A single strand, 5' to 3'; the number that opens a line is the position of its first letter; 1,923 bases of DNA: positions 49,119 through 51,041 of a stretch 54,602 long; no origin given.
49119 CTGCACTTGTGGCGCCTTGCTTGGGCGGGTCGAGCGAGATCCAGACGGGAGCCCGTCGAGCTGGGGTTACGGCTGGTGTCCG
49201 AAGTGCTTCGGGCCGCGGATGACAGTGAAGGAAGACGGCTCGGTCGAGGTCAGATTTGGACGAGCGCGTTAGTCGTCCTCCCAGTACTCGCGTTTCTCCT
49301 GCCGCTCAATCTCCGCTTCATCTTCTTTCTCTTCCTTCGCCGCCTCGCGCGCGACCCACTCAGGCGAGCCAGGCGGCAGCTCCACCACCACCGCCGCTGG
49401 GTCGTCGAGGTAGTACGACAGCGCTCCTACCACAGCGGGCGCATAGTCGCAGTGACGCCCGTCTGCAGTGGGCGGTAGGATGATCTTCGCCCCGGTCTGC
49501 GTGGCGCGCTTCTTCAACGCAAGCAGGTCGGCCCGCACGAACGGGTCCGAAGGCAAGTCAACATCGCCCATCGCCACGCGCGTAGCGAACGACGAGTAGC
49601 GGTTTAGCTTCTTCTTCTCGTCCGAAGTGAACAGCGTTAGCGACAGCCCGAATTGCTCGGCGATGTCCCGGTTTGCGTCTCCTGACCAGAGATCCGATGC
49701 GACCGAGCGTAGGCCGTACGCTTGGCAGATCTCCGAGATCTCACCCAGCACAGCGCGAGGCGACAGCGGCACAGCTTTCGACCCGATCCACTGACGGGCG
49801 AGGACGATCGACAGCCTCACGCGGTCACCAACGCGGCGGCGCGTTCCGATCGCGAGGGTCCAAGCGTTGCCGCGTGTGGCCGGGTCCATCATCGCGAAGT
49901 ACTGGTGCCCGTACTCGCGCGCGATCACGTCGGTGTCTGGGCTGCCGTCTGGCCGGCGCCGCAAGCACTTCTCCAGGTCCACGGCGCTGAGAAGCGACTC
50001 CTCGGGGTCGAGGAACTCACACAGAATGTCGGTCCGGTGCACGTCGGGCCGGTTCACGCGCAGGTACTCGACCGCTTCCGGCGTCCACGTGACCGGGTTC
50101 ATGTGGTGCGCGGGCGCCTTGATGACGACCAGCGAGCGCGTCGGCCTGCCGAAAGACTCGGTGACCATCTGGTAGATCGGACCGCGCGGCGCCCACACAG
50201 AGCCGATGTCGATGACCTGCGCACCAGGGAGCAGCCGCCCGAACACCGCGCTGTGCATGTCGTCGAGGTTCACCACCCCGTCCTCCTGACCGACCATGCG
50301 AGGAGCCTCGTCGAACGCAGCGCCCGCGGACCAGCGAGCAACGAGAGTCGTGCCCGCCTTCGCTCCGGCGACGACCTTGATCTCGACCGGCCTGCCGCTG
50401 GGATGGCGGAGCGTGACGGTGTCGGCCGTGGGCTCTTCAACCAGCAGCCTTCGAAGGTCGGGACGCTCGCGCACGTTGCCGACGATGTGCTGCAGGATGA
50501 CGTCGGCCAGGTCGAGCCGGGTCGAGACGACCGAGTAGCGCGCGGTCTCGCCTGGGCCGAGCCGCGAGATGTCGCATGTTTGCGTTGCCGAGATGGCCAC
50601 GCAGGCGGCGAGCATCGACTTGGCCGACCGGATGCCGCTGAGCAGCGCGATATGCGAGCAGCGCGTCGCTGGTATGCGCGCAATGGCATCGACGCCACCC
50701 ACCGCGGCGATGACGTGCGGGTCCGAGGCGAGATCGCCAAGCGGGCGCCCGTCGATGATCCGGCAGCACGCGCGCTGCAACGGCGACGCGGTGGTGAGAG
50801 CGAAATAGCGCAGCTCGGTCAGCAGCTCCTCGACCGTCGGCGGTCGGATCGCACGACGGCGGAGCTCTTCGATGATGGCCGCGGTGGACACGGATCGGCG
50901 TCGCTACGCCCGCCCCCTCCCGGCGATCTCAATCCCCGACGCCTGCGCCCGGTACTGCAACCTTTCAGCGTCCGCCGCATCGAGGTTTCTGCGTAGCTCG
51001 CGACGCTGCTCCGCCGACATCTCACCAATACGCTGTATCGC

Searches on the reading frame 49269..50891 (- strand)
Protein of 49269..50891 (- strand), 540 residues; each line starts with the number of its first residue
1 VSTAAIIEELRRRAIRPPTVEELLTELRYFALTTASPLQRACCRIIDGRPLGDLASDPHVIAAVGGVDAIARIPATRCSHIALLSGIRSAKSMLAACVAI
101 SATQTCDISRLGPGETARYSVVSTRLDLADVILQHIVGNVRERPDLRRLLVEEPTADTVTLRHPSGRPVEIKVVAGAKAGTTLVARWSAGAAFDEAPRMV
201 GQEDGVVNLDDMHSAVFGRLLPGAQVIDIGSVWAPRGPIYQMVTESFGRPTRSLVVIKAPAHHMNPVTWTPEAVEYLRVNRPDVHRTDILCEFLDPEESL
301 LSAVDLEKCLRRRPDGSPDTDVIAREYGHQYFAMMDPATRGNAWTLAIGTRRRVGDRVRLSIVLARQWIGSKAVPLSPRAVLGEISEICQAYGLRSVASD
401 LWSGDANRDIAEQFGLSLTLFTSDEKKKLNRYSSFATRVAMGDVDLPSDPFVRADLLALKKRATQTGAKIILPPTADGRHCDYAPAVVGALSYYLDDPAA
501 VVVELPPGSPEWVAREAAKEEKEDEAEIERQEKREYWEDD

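Call 8: search_protein_families(library=pfam, proteins=[window:49269-50891:-], max_evalue=0.001)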
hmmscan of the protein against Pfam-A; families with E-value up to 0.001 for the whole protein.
window:49269-50891:- (540 aa): 0 families

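Call 14: search_dna_similar(query=window:49269-50891:-, collection=phages, mode=protein, max_rows=15)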
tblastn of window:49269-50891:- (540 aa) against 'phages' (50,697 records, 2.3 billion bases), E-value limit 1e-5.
Records with a match: 1; places in all: 1; records where one place covers at least 80% of the query: 0.
Best place of each record, by identity: <60% 1.
By first word of the organism name: Virus 1.
By host as written in the record: - 1.
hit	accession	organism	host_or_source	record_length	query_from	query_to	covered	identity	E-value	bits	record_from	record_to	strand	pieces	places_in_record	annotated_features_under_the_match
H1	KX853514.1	Virus Rctr16k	enrichment culture DAMO/AAA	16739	72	294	41%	28.6%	2e-12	76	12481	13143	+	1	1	similar to similar to terminase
